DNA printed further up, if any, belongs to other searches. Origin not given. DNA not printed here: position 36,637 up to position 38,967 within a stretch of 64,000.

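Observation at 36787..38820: Unusual trifunctional fusion: chorismate mutase, prephenate dehydratase-ACT and class I-beta DAHP synthase in one 677-aa protein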

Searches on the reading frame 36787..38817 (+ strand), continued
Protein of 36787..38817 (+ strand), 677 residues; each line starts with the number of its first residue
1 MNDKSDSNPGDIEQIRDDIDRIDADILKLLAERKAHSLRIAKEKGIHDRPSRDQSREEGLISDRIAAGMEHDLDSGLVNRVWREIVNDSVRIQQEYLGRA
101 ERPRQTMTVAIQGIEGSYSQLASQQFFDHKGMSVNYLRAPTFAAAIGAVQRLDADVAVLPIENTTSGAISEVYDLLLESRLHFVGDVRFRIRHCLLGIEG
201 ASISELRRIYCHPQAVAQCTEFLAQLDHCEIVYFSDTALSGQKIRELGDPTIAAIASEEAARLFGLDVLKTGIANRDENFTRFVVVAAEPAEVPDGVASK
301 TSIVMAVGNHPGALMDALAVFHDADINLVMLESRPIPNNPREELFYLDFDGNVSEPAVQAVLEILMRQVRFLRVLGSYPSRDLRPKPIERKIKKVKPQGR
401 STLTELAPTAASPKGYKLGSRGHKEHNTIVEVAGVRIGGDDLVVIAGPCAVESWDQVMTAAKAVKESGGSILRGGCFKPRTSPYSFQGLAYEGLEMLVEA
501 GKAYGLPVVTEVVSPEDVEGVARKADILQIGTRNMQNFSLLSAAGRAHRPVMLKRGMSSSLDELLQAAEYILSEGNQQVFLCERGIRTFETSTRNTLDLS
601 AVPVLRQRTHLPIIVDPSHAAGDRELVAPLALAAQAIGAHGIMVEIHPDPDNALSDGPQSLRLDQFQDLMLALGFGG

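Call 47: find_homologous_proteins(query=P0134, max_evalue=1e-30)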
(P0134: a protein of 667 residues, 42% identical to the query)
Query P0134 (667 aa): 4756 proteins with E <= 1e-30 among 8000 candidates; the best 120 are listed.
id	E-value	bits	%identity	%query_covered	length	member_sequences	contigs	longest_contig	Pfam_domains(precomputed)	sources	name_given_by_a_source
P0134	0.0e+0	1466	100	100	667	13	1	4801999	PF00800.24,PF00793.27,PF01817.27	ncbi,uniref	ncbi:3-deoxy-7-phosphoheptulonate synthase [Agarivorans sp. DSG3-1]|uniref:3-deoxy-7-phosphoheptulon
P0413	0.0e+0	1301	88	100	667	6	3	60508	PF00800.24,PF00793.27,PF01817.27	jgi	-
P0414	0.0e+0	1293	87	100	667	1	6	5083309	PF00800.24,PF00793.27,PF01817.27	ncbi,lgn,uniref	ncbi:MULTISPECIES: 3-deoxy-7-phosphoheptulonate synthase [unclassified Agarivorans]|uniref:3-deoxy-7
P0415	0.0e+0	1102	74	100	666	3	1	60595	PF00800.24,PF00793.27,PF01817.27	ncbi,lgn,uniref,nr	ncbi:3-deoxy-7-phosphoheptulonate synthase [Aliagarivorans taiwanensis]|uniref:3-deoxy-7-phosphohept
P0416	1.5e-293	993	67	100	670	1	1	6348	PF03102.21,PF00800.24,PF00793.27,PF01817.27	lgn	-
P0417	5.0e-288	975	66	100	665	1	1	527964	PF00800.24,PF00793.27,PF01817.27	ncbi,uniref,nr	ncbi:chorismate mutase [Alginatibacterium sediminis]|uniref:chorismate mutase n=1 Tax=Alginatibacter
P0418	1.6e-277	940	64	100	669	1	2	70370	PF03102.21,PF00800.24,PF00793.27,PF01817.27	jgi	jgi:chorismate mutase/prephenate dehydratase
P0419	2.7e-251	853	59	100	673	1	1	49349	PF03102.21,PF00800.24,PF00793.27,PF01817.27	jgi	-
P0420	7.9e-224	763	54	99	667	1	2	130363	PF03102.21,PF00800.24,PF00793.27,PF01817.27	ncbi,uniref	ncbi:3-deoxy-7-phosphoheptulonate synthase [Corallincola platygyrae]|uniref:chorismate mutase n=1 Ta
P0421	1.4e-221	755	53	100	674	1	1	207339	PF03102.21,PF00800.24,PF01842.32,PF00793.27,PF01817.27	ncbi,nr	ncbi:bifunctional 3-deoxy-7-phosphoheptulonate synthase/chorismate mutase [Marinobacter hydrocarbono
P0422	1.1e-215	736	52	99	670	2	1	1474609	PF03102.21,PF00800.24,PF00793.27,PF01817.27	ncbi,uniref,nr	ncbi:3-deoxy-7-phosphoheptulonate synthase [Corallincola luteus]|uniref:chorismate mutase n=1 Tax=Co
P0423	1.2e-215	736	52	100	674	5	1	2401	PF03102.21,PF00800.24,PF00793.27,PF01817.27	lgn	-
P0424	4.8e-215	734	51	100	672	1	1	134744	PF03102.21,PF00800.24,PF01842.32,PF00793.27,PF01817.27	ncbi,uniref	ncbi:prephenate dehydratase [Celerinatantimonas sp. YJH-8]|uniref:prephenate dehydratase n=1 Tax=Cel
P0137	1.7e-213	729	51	100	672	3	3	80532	PF03102.21,PF00800.24,PF01842.32,PF00793.27,PF01817.27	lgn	-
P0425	2.4e-211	722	53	100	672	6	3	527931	PF03102.21,PF00800.24,PF00793.27,PF01817.27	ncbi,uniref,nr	ncbi:bifunctional 3-deoxy-7-phosphoheptulonate synthase/chorismate mutase [Ferrimonas balearica]|uni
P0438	5.0e-199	681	47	100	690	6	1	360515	PF03102.21,PF00800.24,PF01842.32,PF00793.27,PF01817.27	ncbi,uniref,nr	ncbi:hypothetical protein JCM17844_08810 [Iodidimonas gelatinilytica]|uniref:chorismate mutase n=1 T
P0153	1.1e-198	680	48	100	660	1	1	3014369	PF00800.24,PF00793.27,PF01817.27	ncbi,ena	-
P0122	2.3e-195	669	47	99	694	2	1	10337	PF03102.21,PF00800.24,PF01842.32,PF00793.27,PF01817.27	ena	-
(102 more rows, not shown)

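Call 58: list_cluster_members(proteins=[P0153, P0161, P0172, P0175, P0221, P0132, P0147, P0156, P0180, P0198])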
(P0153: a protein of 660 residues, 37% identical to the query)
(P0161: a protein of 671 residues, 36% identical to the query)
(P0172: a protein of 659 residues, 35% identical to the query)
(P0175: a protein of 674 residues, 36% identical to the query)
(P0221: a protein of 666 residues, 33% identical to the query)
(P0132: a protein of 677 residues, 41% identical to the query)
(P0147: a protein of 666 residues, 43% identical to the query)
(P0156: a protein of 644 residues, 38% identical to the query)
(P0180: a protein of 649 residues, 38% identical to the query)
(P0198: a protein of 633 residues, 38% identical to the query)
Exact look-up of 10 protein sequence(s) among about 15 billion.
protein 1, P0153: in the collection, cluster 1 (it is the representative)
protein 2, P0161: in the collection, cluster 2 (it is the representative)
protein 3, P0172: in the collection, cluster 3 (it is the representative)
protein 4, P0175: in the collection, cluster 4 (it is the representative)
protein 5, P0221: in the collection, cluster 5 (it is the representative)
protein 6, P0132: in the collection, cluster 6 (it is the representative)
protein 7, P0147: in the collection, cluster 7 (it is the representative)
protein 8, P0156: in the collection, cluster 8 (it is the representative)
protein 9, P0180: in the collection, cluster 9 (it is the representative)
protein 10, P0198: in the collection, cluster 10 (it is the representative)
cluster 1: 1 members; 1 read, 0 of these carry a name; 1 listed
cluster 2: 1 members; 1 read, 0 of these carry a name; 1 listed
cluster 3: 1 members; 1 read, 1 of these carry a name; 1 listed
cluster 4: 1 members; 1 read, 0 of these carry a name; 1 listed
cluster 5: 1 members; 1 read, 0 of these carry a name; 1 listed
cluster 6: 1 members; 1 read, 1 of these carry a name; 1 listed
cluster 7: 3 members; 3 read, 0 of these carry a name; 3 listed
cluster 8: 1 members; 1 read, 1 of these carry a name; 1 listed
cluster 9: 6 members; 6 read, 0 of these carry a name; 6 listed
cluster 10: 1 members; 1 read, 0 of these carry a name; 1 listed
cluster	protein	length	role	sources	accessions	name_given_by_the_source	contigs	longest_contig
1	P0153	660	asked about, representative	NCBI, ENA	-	-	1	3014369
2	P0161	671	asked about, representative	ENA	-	-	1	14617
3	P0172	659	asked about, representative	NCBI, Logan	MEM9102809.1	MAG: chorismate mutase [Pseudomonadota bacterium]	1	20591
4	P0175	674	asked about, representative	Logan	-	-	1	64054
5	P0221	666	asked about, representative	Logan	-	-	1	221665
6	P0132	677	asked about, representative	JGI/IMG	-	chorismate mutase/prephenate dehydratase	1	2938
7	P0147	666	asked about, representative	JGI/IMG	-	-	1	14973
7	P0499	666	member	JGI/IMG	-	-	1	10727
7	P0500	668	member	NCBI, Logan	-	-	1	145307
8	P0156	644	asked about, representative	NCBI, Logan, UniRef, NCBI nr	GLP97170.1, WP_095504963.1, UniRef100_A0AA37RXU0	prephenate dehydratase [Paraferrimonas sedimenticola] | Chorismate mutase n=1 Tax=Paraferrimonas sedimenticola TaxID=375674 RepID=A0AA37RXU0_9GAMM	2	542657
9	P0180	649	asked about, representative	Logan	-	-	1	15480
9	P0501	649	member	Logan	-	-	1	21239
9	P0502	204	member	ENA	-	-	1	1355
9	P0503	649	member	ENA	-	-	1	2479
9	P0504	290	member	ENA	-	-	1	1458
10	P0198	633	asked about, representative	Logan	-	-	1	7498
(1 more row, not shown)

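Call 59: predict_structure(alignment_id=A4)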
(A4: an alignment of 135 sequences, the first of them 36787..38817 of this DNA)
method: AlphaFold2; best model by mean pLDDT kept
length: 677 residues; sequences in the alignment: 135
mean_pLDDT: 84.5   pTM: 0.50
mean pLDDT of the five models: 84.5, 83.6, 82.6, 79.7, 78.7
residues with pLDDT >= 90: 328; 70-90: 261; 50-70: 63; < 50: 25
segments of 3 or more residues with pLDDT < 50: 1-8, 385-399
pLDDT, mean of each block of 10 residues (from residue 1): 44 85 92 87 77 76 79 72 82 68 71 92 88 89 94 94 70 86 92 93 95 90 93 91 95 95 95 86 93 78 89 89 85 77 86 90 92 91 51 45 55 64 70 85 93 90 90 88 73 93 90 93 96 93 94 92 93 90 82 72 89 94 89 91 95 90 90 72
secondary structure, 60 per line:
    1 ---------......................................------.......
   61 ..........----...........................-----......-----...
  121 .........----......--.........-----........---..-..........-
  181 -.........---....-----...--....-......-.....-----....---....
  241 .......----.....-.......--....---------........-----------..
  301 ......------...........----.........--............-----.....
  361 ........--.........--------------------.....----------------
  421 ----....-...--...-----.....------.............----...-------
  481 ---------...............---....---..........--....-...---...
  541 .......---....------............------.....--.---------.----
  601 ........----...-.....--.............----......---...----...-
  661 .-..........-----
elements in order: H10-47 H54-70 H75-101 E107-112 H118-129 E134-139 H142-150 E156-163 H170-179 E182-190 E194-197 E208-211 H213-218 H220-224 E230-233 H237-247 E252-256 H258-264 E267-270 E280-287 E299-306 H313-323 E328-336 E339-350 H356-368 E371-379 H400-404 H425-428 E430-432 E435-437 E443-447 H454-466 E471-473 H490-504 E508-511 H515-524 E527-530 H538-547 E551-554 H561-572 E579-583 H601-608 E613-615 H617-621 H624-636 E641-646 H663-672

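Call 61: fold_search(model_id=the predicted structure, library=pdb)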
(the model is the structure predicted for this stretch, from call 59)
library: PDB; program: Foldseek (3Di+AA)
matches with E <= 10: 1916; with E <= 0.001: 732
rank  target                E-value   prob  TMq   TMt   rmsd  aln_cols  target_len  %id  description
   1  1vr6_D                1.8e-34  1.00  0.37  0.73  19.4       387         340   39  Crystal structure of Phospho-2-dehydro-3-deoxyheptonate aldolase (DAHP synthase) (TM0343) from Thermotoga Maritima at  (released 2005-03-08)
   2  1vs1_A                2.2e-34  1.00  0.37  0.92   2.0       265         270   61  Crystal structure of 3-deoxy-D-arabino-heptulosonate-7-phosphate synthase (DAHP synthase) from Aeropyrum pernix in com (released 2006-05-16)
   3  1vr6_A                2.4e-34  1.00  0.36  0.70  18.8       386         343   38  Crystal structure of Phospho-2-dehydro-3-deoxyheptonate aldolase (DAHP synthase) (TM0343) from Thermotoga Maritima at  (released 2005-03-08)
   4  4grs_C                3.0e-34  1.00  0.37  0.75  18.7       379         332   40  Crystal structure of a chimeric DAH7PS (released 2013-02-06)
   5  1rzm_A                3.1e-34  1.00  0.37  0.74  14.2       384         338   40  Crystal structure of 3-deoxy-D-arabino-heptulosonate-7-phosphate synthase (DAHPS) from Thermotoga maritima complexed w (released 2004-08-10)
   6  4grs_D                3.9e-34  1.00  0.37  0.75  18.9       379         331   41  Crystal structure of a chimeric DAH7PS (released 2013-02-06)
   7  1vs1_C                9.0e-34  1.00  0.37  0.92   2.0       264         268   61  Crystal structure of 3-deoxy-D-arabino-heptulosonate-7-phosphate synthase (DAHP synthase) from Aeropyrum pernix in com (released 2006-05-16)
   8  1vr6_B                1.1e-33  1.00  0.36  0.72  19.1       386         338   36  Crystal structure of Phospho-2-dehydro-3-deoxyheptonate aldolase (DAHP synthase) (TM0343) from Thermotoga Maritima at  (released 2005-03-08)
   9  1vs1_B                1.4e-33  1.00  0.36  0.91   1.0       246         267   64  Crystal structure of 3-deoxy-D-arabino-heptulosonate-7-phosphate synthase (DAHP synthase) from Aeropyrum pernix in com (released 2006-05-16)
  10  1vs1_D                1.7e-33  1.00  0.37  0.91   2.5       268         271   60  Crystal structure of 3-deoxy-D-arabino-heptulosonate-7-phosphate synthase (DAHP synthase) from Aeropyrum pernix in com (released 2006-05-16)
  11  4grs_A                1.7e-33  1.00  0.37  0.75  18.9       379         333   41  Crystal structure of a chimeric DAH7PS (released 2013-02-06)
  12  1vr6_C                2.0e-33  1.00  0.37  0.72  19.0       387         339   38  Crystal structure of Phospho-2-dehydro-3-deoxyheptonate aldolase (DAHP synthase) (TM0343) from Thermotoga Maritima at  (released 2005-03-08)
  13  1zco_A                5.3e-33  1.00  0.36  0.92   1.7       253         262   56  Crystal structure of pyrococcus furiosus 3-deoxy-D-arabino-heptulosonate 7-phosphate synthase (released 2005-10-18)
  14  4c1l_A                7.9e-33  1.00  0.36  0.92   1.6       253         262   57  Crystal structure of pyrococcus furiosus 3-deoxy-D-arabino- heptulosonate 7-phosphate synthase I181D interface mutant (released 2013-11-20)
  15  3nvt_B                1.9e-32  1.00  0.37  0.76   2.3       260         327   51  1.95 Angstrom crystal structure of a bifunctional 3-deoxy-7-phosphoheptulonate synthase/chorismate mutase (aroA) from  (released 2010-07-28)
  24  6vh5_C                4.2e-27  1.00  0.36  0.81   3.7       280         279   31  Crystal structure of prephenate dehydratase from brucella melitensis biovar abortus 2308 in complex with phenylalanine (released 2020-01-29)
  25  6vh5_B                8.2e-27  1.00  0.36  0.79   3.7       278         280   32  Crystal structure of prephenate dehydratase from brucella melitensis biovar abortus 2308 in complex with phenylalanine (released 2020-01-29)
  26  6vh5_D                8.2e-27  1.00  0.36  0.79   3.8       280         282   31  Crystal structure of prephenate dehydratase from brucella melitensis biovar abortus 2308 in complex with phenylalanine (released 2020-01-29)
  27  6vh5_A                1.3e-26  1.00  0.35  0.79   3.8       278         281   31  Crystal structure of prephenate dehydratase from brucella melitensis biovar abortus 2308 in complex with phenylalanine (released 2020-01-29)
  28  2qmx_A                1.9e-26  1.00  0.36  0.81   3.6       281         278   37  The crystal structure of L-Phe inhibited prephenate dehydratase from Chlorobium tepidum TLS (released 2007-08-07)
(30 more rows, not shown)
